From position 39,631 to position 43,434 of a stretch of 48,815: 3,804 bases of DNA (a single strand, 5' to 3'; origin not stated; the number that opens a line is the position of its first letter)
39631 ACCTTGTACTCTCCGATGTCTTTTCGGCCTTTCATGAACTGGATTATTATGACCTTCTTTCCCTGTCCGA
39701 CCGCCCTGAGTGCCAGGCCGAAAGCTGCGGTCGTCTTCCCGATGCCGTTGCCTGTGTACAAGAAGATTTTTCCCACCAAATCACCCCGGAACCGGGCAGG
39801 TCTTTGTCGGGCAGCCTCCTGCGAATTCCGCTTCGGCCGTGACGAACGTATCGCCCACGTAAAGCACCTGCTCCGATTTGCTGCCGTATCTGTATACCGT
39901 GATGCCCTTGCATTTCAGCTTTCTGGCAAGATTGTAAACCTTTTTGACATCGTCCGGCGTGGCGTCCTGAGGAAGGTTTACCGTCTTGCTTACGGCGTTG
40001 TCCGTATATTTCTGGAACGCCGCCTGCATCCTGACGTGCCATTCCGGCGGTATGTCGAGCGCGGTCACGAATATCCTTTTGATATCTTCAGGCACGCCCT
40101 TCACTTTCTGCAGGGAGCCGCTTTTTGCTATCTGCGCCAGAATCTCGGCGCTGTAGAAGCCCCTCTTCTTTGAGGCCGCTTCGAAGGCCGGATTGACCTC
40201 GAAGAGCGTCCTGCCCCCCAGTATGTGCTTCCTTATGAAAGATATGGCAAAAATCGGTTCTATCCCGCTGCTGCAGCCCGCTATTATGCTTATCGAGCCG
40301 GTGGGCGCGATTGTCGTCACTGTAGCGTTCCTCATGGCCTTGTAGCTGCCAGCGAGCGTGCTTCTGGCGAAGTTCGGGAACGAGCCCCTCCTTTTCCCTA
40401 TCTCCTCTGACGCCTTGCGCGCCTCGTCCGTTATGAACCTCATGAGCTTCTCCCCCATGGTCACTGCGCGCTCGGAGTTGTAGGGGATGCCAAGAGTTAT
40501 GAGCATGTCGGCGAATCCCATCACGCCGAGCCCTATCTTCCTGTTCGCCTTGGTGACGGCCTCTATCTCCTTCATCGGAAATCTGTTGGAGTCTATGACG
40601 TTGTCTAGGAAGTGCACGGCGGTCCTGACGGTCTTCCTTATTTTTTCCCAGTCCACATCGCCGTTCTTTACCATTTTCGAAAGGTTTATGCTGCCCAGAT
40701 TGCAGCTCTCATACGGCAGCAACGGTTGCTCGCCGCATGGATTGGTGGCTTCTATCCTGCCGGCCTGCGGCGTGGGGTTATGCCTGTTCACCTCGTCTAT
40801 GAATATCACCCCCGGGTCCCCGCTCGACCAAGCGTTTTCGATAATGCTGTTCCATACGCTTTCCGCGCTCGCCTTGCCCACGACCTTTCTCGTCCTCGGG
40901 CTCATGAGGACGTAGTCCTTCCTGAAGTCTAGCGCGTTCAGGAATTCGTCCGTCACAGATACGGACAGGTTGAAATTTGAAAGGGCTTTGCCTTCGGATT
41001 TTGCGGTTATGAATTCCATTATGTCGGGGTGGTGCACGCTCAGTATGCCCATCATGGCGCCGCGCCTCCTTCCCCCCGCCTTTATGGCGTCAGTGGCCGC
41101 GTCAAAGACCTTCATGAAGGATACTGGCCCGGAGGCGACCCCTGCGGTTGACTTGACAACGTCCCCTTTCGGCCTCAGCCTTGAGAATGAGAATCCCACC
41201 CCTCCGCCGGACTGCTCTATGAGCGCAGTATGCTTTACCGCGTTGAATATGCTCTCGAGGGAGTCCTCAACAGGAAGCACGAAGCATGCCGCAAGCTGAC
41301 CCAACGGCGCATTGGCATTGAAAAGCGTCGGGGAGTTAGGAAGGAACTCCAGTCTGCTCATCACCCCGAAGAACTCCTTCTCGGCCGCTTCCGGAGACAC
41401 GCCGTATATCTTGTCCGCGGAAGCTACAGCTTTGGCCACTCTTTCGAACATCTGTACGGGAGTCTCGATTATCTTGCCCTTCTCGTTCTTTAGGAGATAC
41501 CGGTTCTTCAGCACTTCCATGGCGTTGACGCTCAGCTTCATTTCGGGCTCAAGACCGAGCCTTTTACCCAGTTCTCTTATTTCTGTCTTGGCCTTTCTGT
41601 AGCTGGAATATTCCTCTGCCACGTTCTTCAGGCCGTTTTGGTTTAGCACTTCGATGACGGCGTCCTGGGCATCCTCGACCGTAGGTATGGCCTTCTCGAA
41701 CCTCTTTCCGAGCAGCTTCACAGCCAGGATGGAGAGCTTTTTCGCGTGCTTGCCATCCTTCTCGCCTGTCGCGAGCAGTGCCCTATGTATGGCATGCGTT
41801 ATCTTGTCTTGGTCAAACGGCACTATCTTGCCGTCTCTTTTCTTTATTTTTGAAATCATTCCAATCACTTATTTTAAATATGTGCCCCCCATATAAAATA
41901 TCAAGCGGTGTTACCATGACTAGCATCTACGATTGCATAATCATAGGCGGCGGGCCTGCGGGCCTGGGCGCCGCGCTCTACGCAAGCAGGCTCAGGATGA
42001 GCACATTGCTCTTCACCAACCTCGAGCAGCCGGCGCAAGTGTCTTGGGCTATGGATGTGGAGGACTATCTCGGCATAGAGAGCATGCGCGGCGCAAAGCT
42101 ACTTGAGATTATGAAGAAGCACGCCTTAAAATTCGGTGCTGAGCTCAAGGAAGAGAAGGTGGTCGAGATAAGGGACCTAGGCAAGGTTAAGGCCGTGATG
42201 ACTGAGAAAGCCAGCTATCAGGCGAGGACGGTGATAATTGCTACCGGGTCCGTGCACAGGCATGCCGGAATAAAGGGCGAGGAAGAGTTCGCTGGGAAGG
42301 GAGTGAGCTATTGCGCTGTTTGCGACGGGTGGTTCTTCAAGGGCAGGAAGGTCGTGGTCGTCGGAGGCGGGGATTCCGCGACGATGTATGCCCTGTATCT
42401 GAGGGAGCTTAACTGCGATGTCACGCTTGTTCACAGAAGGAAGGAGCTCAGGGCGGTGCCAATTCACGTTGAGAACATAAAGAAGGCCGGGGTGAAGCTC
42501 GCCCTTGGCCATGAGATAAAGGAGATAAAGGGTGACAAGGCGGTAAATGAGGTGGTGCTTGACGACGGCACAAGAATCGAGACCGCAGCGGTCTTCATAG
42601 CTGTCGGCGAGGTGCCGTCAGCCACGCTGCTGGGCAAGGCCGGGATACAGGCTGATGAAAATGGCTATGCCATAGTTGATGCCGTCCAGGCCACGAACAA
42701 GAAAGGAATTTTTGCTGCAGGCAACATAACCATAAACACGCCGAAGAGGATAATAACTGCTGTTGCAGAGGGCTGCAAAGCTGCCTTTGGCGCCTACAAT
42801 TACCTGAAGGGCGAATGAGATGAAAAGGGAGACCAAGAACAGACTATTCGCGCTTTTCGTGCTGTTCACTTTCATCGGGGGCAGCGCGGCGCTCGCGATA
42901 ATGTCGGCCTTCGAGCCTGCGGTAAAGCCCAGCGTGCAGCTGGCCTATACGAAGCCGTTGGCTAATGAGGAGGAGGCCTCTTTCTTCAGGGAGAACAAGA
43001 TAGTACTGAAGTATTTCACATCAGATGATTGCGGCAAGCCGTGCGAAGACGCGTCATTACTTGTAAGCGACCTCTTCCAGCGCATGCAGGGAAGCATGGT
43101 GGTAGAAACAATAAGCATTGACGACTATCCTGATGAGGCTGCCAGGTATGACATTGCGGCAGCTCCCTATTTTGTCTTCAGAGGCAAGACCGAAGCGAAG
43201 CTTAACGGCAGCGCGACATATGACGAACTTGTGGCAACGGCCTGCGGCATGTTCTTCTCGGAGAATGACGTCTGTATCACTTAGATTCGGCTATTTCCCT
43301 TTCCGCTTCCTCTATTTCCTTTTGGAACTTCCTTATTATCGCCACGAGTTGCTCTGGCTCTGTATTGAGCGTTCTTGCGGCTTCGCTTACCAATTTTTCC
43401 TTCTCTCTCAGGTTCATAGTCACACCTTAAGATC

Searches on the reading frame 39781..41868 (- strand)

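Call 86: search_protein_families(library=pfam, proteins=[window:39781-41868:-], max_evalue=0.0001)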
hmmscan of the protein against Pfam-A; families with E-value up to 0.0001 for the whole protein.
window:39781-41868:- (695 aa): 3 families
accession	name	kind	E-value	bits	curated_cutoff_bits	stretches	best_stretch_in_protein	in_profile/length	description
PF02867.20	Ribonuc_red_lgC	-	9.3e-141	470.4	23.9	1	193-659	1-523/523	Ribonucleotide reductase, barrel domain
PF00317.26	Ribonuc_red_lgN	-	1.8e-24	86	28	1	110-189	1-76/77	Ribonucleotide reductase, all-alpha domain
PF03477.21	ATP-cone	-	2.4e-16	60.5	25.8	1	7-95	2-87/88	ATP cone domain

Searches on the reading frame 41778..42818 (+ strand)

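Call 86: search_protein_families(library=pfam, proteins=[window:41778-42818:+], max_evalue=0.0001)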
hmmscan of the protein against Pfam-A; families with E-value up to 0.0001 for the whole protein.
window:41778-42818:+ (346 aa): 10 families
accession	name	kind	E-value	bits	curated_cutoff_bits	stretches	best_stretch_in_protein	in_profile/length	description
PF07992.20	Pyr_redox_2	-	1.4e-49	169.6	26.1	1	51-332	1-291/291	Pyridine nucleotide-disulphide oxidoreductase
PF13738.12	Pyr_redox_3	-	1.5e-28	100.4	30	1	124-315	100-305/305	Pyridine nucleotide-disulphide oxidoreductase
PF00070.33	Pyr_redox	-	4.8e-18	65.9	22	1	191-263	1-81/82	Pyridine nucleotide-disulphide oxidoreductase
PF03486.20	HI0933_like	-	3.8e-12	46.6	50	0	52-85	2-35/244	HI0933-like protein Rossmann domain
PF01266.30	DAO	-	1.1e-11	45.3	27.9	0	52-90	1-40/353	FAD dependent oxidoreductase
PF01134.28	GIDA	-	1.2e-10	41.4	22.1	0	52-82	1-32/391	Glucose inhibited division protein A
PF12831.13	FAD_oxidored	-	3.5e-06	27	27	0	52-79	1-28/416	FAD dependent oxidoreductase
PF00890.30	FAD_binding_2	-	1.2e-05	25.2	20.4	0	52-84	1-33/414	FAD binding domain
PF13450.12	NAD_binding_8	-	2.2e-05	25.1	21.9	0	55-79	1-25/68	NAD(P)-binding Rossmann-like domain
PF13434.12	Lys_Orn_oxgnase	-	4.3e-05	23.2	21.3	0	117-225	112-226/339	L-lysine 6-monooxygenase/L-ornithine 5-monooxygenase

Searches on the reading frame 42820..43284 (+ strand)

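Call 86: search_protein_families(library=pfam, proteins=[window:42820-43284:+], max_evalue=0.0001)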
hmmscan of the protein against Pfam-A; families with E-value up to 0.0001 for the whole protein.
window:42820-43284:+ (154 aa): 1 family
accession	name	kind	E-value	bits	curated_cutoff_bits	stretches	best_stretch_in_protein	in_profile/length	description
PF00085.26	Thioredoxin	-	5e-06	26.9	23.5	1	57-140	16-100/103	Thioredoxin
